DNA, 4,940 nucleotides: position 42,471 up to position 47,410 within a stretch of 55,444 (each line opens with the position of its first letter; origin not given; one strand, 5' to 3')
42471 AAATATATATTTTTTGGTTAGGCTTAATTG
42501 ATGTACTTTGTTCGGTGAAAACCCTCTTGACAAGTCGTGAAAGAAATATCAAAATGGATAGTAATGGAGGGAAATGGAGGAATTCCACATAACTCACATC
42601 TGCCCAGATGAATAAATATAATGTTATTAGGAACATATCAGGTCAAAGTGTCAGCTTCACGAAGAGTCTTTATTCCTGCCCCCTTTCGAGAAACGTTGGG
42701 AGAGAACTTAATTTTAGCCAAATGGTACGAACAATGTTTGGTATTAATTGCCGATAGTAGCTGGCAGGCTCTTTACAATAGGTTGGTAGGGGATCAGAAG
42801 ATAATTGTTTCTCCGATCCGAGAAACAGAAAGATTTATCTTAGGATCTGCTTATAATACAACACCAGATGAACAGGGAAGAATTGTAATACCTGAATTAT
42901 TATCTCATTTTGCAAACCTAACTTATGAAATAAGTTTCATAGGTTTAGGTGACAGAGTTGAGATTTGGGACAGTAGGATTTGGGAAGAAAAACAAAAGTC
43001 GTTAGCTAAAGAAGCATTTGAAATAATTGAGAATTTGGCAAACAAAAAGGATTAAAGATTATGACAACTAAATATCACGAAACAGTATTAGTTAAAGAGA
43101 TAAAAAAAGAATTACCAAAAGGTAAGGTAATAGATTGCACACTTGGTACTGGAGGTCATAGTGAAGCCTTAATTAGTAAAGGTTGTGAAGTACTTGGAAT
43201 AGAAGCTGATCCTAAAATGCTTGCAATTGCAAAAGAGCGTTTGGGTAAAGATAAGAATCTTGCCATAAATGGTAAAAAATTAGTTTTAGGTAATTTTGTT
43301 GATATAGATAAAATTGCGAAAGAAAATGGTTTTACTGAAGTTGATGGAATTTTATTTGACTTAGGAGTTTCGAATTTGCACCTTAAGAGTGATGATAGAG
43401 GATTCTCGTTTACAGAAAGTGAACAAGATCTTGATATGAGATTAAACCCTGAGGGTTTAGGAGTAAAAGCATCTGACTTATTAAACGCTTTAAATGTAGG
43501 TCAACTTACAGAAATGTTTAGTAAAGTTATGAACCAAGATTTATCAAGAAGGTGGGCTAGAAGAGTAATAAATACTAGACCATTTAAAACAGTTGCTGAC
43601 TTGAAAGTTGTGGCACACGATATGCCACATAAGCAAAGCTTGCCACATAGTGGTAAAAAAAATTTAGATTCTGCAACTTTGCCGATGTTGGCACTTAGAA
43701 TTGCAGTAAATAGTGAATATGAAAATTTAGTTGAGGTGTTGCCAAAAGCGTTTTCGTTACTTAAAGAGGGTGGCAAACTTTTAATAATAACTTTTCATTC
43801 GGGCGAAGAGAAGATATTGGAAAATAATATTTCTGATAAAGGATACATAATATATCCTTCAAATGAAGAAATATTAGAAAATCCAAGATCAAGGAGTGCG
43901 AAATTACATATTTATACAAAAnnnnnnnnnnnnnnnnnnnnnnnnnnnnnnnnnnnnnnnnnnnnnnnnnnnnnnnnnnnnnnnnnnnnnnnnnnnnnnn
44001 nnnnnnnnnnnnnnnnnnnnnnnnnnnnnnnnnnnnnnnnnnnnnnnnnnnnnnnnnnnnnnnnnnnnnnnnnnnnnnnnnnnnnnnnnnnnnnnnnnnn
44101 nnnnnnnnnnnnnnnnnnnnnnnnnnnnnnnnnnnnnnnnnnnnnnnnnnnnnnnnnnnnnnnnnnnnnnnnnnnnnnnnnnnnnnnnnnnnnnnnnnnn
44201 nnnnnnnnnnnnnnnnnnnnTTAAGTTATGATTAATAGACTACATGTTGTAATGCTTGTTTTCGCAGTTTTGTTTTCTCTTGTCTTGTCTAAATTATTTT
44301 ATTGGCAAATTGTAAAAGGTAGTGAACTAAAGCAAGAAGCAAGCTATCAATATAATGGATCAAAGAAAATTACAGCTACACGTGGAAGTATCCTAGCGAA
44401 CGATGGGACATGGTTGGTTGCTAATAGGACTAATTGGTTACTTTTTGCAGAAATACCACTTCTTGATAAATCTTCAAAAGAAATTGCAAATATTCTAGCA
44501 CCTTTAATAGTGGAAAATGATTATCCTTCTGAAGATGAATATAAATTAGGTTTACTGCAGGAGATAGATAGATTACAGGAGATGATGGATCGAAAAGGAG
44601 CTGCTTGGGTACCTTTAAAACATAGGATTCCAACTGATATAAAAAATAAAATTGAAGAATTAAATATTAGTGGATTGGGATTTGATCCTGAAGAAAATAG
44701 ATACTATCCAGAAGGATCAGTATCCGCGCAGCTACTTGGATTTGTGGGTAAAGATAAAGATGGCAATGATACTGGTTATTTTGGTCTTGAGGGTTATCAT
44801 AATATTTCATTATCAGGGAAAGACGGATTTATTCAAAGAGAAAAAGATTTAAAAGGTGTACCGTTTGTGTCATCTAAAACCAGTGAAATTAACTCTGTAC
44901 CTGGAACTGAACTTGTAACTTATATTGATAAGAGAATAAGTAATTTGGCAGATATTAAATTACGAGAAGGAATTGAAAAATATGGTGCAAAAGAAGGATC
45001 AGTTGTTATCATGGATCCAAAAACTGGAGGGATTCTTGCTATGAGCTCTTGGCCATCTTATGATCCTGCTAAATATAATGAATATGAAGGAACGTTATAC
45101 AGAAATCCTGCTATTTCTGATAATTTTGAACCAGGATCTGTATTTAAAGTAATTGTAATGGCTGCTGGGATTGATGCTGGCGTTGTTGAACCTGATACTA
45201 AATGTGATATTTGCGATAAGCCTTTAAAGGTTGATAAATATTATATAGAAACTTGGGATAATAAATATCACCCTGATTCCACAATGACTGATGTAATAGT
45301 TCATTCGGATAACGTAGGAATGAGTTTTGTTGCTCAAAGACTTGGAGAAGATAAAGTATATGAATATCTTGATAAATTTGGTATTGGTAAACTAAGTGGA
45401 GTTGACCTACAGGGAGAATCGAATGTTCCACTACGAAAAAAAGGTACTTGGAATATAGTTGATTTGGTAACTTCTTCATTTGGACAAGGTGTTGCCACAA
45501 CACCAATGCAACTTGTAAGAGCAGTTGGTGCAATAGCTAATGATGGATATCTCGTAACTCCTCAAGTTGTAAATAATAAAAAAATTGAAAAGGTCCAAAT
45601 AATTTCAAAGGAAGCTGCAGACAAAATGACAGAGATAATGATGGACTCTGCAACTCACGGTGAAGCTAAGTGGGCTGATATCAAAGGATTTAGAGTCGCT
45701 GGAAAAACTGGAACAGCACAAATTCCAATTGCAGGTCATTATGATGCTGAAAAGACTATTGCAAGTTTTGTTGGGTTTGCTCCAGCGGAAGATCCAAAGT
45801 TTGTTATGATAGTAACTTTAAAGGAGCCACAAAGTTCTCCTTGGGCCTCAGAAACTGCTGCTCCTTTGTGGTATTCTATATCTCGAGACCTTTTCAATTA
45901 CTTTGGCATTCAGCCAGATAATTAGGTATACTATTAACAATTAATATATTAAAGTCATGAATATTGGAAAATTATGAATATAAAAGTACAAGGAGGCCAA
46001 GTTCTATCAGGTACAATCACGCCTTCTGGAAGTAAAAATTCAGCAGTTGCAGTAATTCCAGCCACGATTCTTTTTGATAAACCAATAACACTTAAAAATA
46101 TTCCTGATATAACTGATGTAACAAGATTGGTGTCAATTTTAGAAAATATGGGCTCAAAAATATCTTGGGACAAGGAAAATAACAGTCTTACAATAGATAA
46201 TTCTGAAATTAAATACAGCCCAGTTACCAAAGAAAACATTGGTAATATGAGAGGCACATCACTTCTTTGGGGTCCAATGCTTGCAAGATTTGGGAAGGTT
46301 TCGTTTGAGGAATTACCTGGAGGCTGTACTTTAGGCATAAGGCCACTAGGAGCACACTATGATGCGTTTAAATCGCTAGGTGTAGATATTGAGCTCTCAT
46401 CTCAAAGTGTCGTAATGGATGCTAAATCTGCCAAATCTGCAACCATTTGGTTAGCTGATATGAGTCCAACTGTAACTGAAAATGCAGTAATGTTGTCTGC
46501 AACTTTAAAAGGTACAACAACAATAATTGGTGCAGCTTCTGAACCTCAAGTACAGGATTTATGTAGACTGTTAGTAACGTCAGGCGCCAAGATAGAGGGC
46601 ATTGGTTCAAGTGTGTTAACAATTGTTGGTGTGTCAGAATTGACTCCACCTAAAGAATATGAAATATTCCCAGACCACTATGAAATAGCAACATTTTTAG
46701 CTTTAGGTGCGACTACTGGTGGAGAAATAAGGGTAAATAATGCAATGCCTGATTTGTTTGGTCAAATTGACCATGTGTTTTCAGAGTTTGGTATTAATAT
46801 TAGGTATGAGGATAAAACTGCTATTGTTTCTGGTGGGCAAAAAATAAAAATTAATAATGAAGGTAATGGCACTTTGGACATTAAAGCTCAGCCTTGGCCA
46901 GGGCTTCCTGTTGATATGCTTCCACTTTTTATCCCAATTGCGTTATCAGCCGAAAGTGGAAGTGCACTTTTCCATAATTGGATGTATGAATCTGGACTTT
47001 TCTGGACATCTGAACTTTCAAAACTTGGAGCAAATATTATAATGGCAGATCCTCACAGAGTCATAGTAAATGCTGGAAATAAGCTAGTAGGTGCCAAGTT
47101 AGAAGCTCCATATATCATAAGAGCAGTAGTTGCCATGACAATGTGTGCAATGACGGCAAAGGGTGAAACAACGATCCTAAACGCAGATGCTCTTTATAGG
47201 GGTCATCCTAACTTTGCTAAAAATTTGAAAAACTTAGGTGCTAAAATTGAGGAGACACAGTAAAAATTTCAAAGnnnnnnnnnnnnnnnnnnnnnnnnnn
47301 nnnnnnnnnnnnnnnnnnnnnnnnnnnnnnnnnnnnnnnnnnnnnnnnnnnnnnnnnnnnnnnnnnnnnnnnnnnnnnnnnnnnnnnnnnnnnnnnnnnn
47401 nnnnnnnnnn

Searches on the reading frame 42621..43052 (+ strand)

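Call 56: search_protein_families(library=pfam, proteins=[window:42621-43052:+], max_evalue=0.001)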
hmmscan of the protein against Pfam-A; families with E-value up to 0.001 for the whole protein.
window:42621-43052:+ (144 aa): 1 family
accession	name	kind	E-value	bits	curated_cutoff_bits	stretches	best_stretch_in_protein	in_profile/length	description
PF02381.23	MraZ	-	2e-20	72.9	23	2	73-134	1-62/72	MraZ protein, putative antitoxin-like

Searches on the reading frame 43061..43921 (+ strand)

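Call 56: search_protein_families(library=pfam, proteins=[window:43061-43921:+], max_evalue=0.001)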
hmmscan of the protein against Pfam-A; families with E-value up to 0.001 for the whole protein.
window:43061-43921:+ (287 aa): 4 families
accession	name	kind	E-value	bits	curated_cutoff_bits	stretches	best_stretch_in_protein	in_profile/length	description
PF01795.25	Methyltransf_5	-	3.6e-61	207.8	27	1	5-259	3-255/309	MraW methylase family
PF13649.12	Methyltransf_25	-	1.1e-05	26.4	27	1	23-65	1-45/97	Methyltransferase domain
PF13847.12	Methyltransf_31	-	3e-05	24.2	27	0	21-85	5-69/145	Methyltransferase domain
PF08241.18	Methyltransf_11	-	3.6e-05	24.8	21.2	0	25-76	2-48/95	Methyltransferase domain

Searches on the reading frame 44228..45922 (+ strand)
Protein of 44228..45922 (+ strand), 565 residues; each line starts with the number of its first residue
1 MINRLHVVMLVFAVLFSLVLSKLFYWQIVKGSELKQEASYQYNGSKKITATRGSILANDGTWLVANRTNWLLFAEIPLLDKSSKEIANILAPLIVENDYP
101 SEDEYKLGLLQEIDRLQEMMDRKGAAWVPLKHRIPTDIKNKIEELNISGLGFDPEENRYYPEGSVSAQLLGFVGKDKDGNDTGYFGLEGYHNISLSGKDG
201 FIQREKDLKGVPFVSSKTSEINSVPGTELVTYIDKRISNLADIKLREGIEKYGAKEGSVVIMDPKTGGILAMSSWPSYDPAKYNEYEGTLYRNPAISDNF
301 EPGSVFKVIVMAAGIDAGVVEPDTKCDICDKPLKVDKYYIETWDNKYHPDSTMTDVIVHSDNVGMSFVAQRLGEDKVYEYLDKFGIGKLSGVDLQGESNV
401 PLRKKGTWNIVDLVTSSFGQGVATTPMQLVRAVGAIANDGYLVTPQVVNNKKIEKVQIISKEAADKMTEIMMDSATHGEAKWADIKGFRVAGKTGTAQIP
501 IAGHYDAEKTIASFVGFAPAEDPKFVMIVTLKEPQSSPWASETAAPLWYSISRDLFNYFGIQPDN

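Call 56: search_protein_families(library=pfam, proteins=[window:44228-45922:+], max_evalue=0.001)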
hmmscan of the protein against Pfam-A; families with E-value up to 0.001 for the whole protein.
window:44228-45922:+ (565 aa): 3 families
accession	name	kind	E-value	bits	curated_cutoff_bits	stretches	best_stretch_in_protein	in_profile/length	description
PF00905.27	Transpeptidase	-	5.9e-75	252.7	22.1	1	257-551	1-297/299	Penicillin binding protein transpeptidase domain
PF03717.20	PBP_dimer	-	3e-15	57.5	24.4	1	48-211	2-174/180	Penicillin-binding Protein dimerisation domain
PF13354.11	Beta-lactamase2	-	1.3e-09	38.1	22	1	298-497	19-190/214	Beta-lactamase enzyme family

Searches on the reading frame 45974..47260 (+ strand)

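Call 56: search_protein_families(library=pfam, proteins=[window:45974-47260:+], max_evalue=0.001)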
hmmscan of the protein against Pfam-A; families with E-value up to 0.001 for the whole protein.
window:45974-47260:+ (429 aa): 1 family
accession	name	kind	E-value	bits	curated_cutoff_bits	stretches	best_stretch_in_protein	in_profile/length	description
PF00275.25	EPSP_synthase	-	3.1e-59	201.2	22.8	1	5-418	1-417/417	EPSP synthase (3-phosphoshikimate 1-carboxyvinyltransferase)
